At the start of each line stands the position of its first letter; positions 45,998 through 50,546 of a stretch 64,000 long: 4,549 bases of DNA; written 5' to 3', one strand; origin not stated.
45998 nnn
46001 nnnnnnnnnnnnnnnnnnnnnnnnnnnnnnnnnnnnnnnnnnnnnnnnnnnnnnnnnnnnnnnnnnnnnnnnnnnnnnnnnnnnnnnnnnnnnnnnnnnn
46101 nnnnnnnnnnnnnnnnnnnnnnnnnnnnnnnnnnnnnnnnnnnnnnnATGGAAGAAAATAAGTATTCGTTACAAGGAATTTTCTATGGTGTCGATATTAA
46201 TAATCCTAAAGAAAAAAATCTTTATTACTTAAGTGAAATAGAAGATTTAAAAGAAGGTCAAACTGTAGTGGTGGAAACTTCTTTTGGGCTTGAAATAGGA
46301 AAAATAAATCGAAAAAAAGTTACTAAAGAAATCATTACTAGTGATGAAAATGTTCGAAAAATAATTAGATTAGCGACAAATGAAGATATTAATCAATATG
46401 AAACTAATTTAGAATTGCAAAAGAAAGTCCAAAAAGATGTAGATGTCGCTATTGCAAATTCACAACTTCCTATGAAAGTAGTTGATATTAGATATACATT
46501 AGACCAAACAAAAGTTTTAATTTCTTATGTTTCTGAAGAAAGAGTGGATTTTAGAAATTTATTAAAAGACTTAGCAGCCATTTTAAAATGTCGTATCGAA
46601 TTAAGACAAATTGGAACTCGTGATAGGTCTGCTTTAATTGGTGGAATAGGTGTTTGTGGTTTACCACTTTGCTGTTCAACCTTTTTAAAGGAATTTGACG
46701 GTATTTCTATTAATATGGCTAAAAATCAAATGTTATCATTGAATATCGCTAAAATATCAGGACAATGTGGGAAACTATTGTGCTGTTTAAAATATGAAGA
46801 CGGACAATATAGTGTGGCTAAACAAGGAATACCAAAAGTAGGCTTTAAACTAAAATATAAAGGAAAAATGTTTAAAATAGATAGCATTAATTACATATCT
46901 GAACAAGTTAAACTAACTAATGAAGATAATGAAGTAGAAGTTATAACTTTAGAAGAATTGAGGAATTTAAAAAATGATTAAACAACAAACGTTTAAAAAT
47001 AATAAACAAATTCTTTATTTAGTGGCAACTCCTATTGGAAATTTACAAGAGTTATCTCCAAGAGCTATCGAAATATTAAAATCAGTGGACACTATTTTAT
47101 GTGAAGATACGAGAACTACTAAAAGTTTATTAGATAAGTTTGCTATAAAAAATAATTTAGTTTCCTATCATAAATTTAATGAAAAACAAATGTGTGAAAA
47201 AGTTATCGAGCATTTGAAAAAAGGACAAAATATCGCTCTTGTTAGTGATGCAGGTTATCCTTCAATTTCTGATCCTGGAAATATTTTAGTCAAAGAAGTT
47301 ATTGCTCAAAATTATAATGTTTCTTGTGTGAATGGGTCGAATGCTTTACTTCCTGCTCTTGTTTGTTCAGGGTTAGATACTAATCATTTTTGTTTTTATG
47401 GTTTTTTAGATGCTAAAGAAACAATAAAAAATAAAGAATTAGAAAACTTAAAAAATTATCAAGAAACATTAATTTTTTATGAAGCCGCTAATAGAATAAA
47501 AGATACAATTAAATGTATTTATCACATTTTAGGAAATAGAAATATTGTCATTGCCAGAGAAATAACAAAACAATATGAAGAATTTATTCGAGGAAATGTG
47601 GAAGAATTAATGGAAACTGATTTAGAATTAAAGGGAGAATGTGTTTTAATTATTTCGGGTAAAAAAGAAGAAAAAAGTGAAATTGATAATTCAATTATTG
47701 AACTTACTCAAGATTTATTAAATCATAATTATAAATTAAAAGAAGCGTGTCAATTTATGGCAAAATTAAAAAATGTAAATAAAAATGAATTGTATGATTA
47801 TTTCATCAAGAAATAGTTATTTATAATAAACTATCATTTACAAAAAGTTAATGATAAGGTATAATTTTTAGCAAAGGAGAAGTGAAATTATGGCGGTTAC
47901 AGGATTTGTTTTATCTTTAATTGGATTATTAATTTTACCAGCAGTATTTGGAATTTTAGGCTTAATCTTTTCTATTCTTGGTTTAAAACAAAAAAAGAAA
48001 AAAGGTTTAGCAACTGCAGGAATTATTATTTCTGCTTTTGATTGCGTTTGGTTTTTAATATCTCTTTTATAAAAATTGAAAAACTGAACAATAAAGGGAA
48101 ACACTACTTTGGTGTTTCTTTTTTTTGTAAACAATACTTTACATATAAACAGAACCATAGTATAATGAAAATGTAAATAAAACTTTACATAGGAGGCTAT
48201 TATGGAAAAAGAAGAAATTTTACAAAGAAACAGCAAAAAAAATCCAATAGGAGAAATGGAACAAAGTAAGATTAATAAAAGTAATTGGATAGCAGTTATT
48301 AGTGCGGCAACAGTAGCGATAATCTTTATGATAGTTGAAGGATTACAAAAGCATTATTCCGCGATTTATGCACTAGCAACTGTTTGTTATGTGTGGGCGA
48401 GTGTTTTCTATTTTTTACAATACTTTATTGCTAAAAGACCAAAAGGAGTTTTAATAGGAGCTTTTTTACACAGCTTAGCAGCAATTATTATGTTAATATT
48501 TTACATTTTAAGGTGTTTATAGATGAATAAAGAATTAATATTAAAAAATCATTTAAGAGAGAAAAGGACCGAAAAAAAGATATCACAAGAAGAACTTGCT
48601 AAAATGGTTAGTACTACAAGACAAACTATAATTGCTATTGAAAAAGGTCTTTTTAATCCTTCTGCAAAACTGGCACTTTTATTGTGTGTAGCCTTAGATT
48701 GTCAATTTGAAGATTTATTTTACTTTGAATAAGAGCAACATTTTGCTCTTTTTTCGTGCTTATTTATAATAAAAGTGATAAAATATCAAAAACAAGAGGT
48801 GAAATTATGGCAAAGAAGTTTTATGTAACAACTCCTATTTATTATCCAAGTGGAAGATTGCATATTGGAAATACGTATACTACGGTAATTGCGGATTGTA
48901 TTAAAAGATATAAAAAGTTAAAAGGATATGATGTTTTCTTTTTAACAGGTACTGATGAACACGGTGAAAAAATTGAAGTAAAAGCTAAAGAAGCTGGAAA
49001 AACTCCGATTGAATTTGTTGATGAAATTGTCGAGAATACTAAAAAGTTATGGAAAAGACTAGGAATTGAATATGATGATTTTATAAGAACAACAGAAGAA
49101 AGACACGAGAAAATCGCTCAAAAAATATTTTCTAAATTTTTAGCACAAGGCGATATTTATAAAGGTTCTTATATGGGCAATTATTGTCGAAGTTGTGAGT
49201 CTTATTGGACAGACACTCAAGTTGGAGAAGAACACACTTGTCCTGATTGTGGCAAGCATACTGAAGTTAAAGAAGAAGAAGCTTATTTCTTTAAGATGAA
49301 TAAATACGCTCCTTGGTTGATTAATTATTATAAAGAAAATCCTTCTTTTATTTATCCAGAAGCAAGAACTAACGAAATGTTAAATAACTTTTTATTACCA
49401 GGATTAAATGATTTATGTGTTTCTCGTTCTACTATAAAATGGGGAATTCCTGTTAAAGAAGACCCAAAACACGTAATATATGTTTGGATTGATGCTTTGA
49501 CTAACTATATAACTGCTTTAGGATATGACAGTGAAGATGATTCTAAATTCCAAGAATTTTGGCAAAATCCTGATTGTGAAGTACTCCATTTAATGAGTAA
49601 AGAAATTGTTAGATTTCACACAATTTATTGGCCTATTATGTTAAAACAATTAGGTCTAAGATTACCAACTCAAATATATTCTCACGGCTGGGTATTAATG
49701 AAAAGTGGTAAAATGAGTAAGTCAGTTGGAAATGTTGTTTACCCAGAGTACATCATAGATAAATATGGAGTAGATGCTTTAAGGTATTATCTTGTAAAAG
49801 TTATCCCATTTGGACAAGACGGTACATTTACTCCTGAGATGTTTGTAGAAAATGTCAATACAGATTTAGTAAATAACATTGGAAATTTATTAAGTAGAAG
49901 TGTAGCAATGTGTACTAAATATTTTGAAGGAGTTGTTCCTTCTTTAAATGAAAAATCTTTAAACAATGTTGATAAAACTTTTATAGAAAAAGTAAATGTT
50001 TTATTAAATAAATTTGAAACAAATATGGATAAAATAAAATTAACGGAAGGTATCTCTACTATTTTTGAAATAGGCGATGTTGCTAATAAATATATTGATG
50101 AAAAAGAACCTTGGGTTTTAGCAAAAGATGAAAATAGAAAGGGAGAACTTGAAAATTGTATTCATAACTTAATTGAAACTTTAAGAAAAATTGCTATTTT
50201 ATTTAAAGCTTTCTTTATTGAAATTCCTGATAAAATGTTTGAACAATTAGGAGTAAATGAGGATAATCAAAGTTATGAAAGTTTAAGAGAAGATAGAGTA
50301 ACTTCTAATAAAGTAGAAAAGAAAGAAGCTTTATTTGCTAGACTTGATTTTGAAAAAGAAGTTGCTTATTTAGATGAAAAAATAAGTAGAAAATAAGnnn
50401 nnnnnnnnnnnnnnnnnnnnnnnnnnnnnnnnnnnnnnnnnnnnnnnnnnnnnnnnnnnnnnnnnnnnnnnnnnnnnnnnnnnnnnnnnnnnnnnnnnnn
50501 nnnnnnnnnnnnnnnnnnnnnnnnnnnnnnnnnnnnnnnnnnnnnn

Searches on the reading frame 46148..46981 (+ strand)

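Call 12: search_protein_families(library=pfam, proteins=[window:46148-46981:+], max_evalue=0.00001)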
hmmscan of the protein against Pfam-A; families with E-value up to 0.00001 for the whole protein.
window:46148-46981:+ (277 aa): 1 family
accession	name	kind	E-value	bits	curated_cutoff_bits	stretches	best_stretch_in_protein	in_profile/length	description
PF04468.17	PSP1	-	1.1e-27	96.6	27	1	71-155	2-86/86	PSP1 C-terminal conserved region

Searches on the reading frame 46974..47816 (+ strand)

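Call 12: search_protein_families(library=pfam, proteins=[window:46974-47816:+], max_evalue=0.00001)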
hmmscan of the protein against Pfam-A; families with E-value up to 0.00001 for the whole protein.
window:46974-47816:+ (280 aa): 1 family
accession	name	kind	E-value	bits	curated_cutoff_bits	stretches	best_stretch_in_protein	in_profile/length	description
PF00590.25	TP_methylase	-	2.2e-26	93.5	27.8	1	14-212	2-211/212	Tetrapyrrole (Corrin/Porphyrin) Methylases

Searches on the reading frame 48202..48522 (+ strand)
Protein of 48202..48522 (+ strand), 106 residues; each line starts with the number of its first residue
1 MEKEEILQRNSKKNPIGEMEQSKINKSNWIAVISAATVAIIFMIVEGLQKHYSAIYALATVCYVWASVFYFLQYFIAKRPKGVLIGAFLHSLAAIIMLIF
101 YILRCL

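Call 12: search_protein_families(library=pfam, proteins=[window:48202-48522:+], max_evalue=0.00001)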
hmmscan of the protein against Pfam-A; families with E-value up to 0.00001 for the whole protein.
window:48202-48522:+ (106 aa): 1 family
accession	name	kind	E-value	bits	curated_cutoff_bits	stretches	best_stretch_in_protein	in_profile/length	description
PF20040.4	DUF6442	-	6.3e-12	46.1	25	1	1-104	1-100/102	Family of unknown function (DUF6442)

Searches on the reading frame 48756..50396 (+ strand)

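Call 12: search_protein_families(library=pfam, proteins=[window:48756-50396:+], max_evalue=0.00001)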
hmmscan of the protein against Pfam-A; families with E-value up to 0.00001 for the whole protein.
window:48756-50396:+ (546 aa): 4 families
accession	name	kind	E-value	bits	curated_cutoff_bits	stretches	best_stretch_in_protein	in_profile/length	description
PF09334.17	tRNA-synt_1g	-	9.6e-119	397.1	20.1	2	162-382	169-390/391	tRNA synthetases class I (M)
PF00133.28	tRNA-synt_1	-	1.1e-32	113.8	22.7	2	19-233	22-243/414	tRNA synthetases class I (I, L, M and V)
PF01406.26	tRNA-synt_1e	-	4.1e-15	56.4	27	1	22-138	12-125/301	tRNA synthetases class I (C) catalytic domain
PF01921.24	tRNA-synt_1f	-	7e-06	25.6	27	0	299-351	262-314/360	tRNA synthetases class I (K)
